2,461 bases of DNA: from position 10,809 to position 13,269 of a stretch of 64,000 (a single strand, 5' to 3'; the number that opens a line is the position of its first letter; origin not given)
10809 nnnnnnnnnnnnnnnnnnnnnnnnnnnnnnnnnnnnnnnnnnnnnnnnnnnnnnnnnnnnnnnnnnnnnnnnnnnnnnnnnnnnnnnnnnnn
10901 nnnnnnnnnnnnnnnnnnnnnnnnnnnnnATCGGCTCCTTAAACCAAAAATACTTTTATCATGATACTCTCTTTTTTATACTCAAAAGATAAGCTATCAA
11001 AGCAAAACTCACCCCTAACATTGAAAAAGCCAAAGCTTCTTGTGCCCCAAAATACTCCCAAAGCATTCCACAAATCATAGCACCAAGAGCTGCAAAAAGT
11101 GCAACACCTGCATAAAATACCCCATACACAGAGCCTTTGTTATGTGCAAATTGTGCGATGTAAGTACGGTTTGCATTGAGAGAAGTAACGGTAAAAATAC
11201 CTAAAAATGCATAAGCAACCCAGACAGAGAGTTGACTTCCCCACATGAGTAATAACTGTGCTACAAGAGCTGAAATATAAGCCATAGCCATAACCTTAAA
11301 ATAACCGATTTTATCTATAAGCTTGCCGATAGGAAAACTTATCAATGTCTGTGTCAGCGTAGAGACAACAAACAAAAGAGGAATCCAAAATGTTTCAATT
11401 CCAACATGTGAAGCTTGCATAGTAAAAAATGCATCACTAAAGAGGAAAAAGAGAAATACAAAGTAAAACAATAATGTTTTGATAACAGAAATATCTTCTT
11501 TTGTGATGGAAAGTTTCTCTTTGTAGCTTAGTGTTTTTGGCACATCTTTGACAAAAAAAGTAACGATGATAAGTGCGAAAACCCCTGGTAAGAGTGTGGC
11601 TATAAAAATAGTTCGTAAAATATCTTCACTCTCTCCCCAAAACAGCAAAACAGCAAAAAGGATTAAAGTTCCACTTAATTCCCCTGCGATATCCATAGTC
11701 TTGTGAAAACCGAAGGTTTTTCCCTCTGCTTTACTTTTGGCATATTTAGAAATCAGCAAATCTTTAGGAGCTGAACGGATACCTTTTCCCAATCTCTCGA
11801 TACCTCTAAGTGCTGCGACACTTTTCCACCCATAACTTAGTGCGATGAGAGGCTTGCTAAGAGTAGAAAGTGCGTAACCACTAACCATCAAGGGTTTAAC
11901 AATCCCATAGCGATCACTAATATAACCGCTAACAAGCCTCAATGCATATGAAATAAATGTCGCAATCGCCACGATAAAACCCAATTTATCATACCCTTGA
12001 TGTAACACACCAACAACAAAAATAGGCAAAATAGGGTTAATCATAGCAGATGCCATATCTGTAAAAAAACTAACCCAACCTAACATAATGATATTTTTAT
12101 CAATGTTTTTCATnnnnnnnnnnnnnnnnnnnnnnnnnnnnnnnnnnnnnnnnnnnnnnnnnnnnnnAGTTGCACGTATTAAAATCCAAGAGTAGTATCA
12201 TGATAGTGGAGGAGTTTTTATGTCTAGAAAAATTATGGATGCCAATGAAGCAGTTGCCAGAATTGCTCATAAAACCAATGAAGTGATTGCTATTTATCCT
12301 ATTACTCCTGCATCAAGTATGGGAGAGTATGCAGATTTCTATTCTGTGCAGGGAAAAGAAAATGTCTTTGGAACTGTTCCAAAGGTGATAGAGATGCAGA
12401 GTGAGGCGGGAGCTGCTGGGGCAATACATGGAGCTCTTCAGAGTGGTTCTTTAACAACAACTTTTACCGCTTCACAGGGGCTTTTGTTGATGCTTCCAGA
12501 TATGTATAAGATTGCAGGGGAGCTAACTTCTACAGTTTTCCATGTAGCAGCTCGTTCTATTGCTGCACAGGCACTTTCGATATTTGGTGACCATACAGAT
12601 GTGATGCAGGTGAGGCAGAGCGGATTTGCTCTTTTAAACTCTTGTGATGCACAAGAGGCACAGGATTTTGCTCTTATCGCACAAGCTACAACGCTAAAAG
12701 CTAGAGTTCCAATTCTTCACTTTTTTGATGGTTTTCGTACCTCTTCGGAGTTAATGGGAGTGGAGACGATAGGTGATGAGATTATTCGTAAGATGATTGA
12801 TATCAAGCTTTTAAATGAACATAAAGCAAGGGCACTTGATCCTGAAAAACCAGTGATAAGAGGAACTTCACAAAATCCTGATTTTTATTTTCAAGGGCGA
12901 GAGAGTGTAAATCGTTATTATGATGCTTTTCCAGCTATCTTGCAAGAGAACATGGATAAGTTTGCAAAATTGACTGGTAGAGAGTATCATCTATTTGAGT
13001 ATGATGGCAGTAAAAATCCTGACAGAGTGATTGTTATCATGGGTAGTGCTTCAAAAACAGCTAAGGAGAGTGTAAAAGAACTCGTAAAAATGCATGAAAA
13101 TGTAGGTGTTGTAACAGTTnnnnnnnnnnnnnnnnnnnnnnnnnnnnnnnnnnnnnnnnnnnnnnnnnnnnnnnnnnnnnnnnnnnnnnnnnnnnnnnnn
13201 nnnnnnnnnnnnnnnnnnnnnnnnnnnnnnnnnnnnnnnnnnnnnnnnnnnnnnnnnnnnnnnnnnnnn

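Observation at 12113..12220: One palindromic box serves divergent promoters of pyruvate synthase (PFOR) and MFS-ppsA-pcm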

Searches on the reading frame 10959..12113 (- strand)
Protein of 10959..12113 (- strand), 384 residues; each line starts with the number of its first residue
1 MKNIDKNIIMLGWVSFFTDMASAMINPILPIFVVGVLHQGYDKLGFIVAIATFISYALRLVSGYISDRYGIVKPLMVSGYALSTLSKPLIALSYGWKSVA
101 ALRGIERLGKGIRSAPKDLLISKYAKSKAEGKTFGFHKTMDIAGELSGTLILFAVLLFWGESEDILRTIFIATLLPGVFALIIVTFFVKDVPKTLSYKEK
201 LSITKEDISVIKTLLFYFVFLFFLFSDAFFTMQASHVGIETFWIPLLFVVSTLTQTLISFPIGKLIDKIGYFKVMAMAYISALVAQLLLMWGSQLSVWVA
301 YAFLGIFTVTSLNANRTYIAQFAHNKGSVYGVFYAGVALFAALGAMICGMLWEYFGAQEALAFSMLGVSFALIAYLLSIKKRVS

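Call 7: search_protein_families(library=pfam, proteins=[window:10959-12113:-])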
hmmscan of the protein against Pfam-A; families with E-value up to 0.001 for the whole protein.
window:10959-12113:- (384 aa): 1 family
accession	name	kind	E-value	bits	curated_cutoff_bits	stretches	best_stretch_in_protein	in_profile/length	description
PF07690.21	MFS_1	-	2.9e-29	102.5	33.4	1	13-345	3-347/347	Major Facilitator Superfamily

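Call 36: search_protein_families(library=ncbifam, proteins=[window:10959-12113:-], max_evalue=0.001)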
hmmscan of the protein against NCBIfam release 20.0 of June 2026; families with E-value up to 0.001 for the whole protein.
window:10959-12113:- (384 aa): 3 families
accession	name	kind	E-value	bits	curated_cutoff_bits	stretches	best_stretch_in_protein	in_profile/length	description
NF007077.0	PRK09528.1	subfamily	4.6e-05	22.1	429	1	6-94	11-99/421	galactoside permease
TIGR00880.1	2_A_01_02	superfamily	0.00017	21.7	131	1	246-379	2-138/141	multidrug resistance protein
TIGR00882.1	2A0105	subfamily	0.00028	19.9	220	1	7-89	3-85/396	oligosaccharide MFS transporter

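Call 41: find_homologous_proteins(query=window:10959-12113:-, max_evalue=1e-40)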
Query window:10959-12113:- (384 aa): 786 proteins with E <= 1e-40 among 8000 candidates; the best 120 are listed.
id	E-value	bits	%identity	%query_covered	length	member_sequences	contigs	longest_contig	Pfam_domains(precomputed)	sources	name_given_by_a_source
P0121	2.1e-240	815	100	100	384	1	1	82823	PF07690.22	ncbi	-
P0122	8.0e-199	678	82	98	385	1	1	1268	PF07690.22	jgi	jgi:MFS family permease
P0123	3.5e-198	676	80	98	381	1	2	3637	PF07690.22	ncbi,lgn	-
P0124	1.0e-190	652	77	98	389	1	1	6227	PF07690.22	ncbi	-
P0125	2.1e-185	634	75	98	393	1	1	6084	PF07690.22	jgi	jgi:MFS family permease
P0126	6.4e-184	629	76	98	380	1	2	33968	PF07690.22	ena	-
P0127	2.9e-183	627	76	98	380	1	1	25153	PF07690.22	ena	-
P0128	7.6e-183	626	76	98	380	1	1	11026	PF07690.22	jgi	-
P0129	1.3e-181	622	74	98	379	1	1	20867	PF07690.22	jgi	jgi:MFS family permease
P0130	4.1e-167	574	71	98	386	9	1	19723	PF07690.22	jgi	jgi:MFS family permease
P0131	1.0e-164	566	69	99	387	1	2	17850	PF07690.22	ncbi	-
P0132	3.7e-164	564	69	98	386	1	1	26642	PF07690.22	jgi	jgi:MFS family permease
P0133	6.7e-161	554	68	98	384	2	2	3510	PF07690.22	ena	-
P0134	1.7e-159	549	66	99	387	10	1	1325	PF07690.22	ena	-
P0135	1.1e-157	543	66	99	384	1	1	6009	PF07690.22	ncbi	-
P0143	1.8e-155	536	66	99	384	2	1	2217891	PF07690.22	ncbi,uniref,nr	ncbi:MFS transporter [Sulfurovum lithotrophicum]|uniref:MFS transporter n=1 Tax=Sulfurovum lithotrop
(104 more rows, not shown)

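Call 42: find_encoding_contigs(protein=P0126, flank=5000, max_places=2)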
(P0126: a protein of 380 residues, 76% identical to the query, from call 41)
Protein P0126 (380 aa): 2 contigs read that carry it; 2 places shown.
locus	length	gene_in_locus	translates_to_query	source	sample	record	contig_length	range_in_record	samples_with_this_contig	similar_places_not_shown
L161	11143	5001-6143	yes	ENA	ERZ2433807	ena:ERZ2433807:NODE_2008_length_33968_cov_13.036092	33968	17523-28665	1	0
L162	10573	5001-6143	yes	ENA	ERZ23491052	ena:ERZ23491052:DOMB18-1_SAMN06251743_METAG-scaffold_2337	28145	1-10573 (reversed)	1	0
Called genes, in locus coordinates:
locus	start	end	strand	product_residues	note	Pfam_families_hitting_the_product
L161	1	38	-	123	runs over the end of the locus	-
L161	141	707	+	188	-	-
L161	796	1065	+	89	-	PF00312:Ribosomal_S15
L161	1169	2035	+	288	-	PF05235:CHAD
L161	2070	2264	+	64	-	-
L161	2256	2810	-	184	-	PF01066:CDP-OH_P_transf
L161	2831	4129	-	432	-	PF00324:AA_permease, PF13520:AA_permease_2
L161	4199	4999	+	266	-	PF00582:Usp (faint)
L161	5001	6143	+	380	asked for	PF07690:MFS_1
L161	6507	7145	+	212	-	PF06439:3keto-disac_hyd (weak), PF21708:Glyco_hydro_59_C (weak)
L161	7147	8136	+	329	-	PF01547:SBP_bac_1, PF13531:SBP_bac_11, PF13416:SBP_bac_8, PF13343:SBP_bac_6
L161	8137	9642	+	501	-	PF00528:BPD_transp_1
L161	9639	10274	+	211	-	PF00005:ABC_tran, PF13304:AAA_21 (faint)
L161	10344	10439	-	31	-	-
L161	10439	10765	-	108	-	-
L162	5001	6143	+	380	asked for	PF07690:MFS_1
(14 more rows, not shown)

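Call 43: find_encoding_contigs(protein=P0124, flank=5000, max_places=2)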
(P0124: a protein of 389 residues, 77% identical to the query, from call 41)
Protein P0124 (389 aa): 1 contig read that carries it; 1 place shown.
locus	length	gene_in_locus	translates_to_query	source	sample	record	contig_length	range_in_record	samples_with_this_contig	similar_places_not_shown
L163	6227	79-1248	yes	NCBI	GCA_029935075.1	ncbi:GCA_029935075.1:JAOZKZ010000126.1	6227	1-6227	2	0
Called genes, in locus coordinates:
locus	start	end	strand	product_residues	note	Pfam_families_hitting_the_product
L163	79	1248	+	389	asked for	PF07690:MFS_1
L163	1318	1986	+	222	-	PF10996:Beta-Casp, PF07521:RMMBL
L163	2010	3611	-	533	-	PF02690:Na_Pi_cotrans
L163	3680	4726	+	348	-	PF01699:Na_Ca_ex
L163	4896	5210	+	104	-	PF01527:HTH_Tnp_1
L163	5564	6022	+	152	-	PF00665:rve, PF13610:DDE_Tnp_IS240 (weak)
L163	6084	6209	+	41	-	-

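Call 44: find_encoding_contigs(protein=P0129, flank=5000, max_places=2)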
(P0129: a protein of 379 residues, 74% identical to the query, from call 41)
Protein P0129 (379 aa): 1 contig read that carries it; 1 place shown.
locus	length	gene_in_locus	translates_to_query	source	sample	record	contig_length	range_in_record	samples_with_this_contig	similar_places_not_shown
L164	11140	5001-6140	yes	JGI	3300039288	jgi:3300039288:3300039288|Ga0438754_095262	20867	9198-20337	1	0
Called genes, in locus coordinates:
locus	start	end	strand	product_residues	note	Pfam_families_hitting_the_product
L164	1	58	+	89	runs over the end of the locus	PF00312:Ribosomal_S15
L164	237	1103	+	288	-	PF05235:CHAD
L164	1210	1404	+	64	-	-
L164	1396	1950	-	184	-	PF01066:CDP-OH_P_transf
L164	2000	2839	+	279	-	PF00005:ABC_tran, PF01061:ABC2_membrane, PF12698:ABC2_membrane_3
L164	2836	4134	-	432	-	PF00324:AA_permease, PF13520:AA_permease_2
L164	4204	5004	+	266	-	PF00582:Usp (faint)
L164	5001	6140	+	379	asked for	PF07690:MFS_1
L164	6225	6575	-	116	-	PF02452:PemK_toxin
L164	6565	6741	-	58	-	-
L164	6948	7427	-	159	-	PF01451:LMWPc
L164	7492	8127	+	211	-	PF06439:3keto-disac_hyd (weak)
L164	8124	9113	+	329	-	PF01547:SBP_bac_1, PF13531:SBP_bac_11, PF13416:SBP_bac_8, PF13343:SBP_bac_6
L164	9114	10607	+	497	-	PF00528:BPD_transp_1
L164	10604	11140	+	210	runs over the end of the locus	PF00005:ABC_tran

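Call 45: find_encoding_contigs(protein=P0143, flank=5000, max_places=1)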
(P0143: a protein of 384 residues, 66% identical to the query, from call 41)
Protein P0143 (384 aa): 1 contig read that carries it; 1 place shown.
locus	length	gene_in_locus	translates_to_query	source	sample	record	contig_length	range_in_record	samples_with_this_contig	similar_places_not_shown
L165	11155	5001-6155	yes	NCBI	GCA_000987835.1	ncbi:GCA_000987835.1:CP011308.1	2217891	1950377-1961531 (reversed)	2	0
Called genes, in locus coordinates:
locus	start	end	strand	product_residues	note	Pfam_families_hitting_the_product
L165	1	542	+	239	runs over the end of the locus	PF25917:BSH_RND (weak), PF25973:BSH_CzcB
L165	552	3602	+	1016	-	PF00873:ACR_tran, PF03176:MMPL (weak)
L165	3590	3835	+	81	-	PF09932:DUF2164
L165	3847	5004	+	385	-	PF25973:BSH_CzcB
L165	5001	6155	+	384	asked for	PF07690:MFS_1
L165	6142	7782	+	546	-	PF13555:AAA_29 (faint), PF00005:ABC_tran, PF13304:AAA_21 (faint), PF00005:ABC_tran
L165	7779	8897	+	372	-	PF12679:ABC2_membrane_2, PF12698:ABC2_membrane_3, PF01061:ABC2_membrane, PF12730:ABC2_membrane_4 (weak)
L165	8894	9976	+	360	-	PF12679:ABC2_membrane_2, PF12698:ABC2_membrane_3, PF01061:ABC2_membrane, PF12730:ABC2_membrane_4 (weak)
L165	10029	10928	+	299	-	PF01734:Patatin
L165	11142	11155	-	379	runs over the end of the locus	PF14522:Cytochrome_C7 (faint)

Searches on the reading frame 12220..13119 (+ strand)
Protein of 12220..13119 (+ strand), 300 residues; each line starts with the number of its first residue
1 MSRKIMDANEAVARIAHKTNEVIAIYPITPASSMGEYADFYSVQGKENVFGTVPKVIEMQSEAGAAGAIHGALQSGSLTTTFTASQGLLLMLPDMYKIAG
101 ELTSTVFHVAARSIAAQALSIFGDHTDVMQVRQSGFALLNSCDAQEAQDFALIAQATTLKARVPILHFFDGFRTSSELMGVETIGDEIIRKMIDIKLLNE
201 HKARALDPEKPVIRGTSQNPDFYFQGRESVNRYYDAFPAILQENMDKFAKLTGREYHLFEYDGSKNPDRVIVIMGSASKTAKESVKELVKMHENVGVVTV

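Call 20: find_related_loci(query=window:12220-13119:+, collection=metagenome_contigs, flank=6000)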
Query window:12220-13119:+ (300 aa) in metagenome_contigs; peptide patterns used: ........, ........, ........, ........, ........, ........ (x = any residue, [..] = any of these).
566 stretches matched a pattern; 461 encode a relative of the query (tblastn E <= 1e-3); the best 80 are kept; 80 distinct loci.
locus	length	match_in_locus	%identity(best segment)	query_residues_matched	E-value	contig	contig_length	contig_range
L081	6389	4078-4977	90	1-300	0e+0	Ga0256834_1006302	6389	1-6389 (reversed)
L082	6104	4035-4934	86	1-300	1e-170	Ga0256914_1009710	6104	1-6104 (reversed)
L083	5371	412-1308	86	2-300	9e-171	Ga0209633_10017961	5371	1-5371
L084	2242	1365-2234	87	2-291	4e-180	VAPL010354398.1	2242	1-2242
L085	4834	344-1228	67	6-300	6e-141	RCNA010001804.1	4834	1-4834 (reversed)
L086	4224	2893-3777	67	6-300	8e-142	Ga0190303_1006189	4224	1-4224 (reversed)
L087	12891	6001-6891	67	4-300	4e-138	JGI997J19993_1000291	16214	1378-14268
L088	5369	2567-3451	67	6-300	5e-138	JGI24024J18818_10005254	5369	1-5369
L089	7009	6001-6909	65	1-300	3e-136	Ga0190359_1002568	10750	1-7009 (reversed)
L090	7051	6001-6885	67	6-300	4e-136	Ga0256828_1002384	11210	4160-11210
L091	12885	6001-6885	67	6-300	8e-136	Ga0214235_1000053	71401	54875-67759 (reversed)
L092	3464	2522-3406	66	6-300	8e-140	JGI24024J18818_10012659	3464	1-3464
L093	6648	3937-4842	65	1-300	8e-135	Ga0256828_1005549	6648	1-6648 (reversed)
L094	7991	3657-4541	66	6-300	1e-134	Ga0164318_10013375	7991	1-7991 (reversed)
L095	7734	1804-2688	65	6-300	2e-134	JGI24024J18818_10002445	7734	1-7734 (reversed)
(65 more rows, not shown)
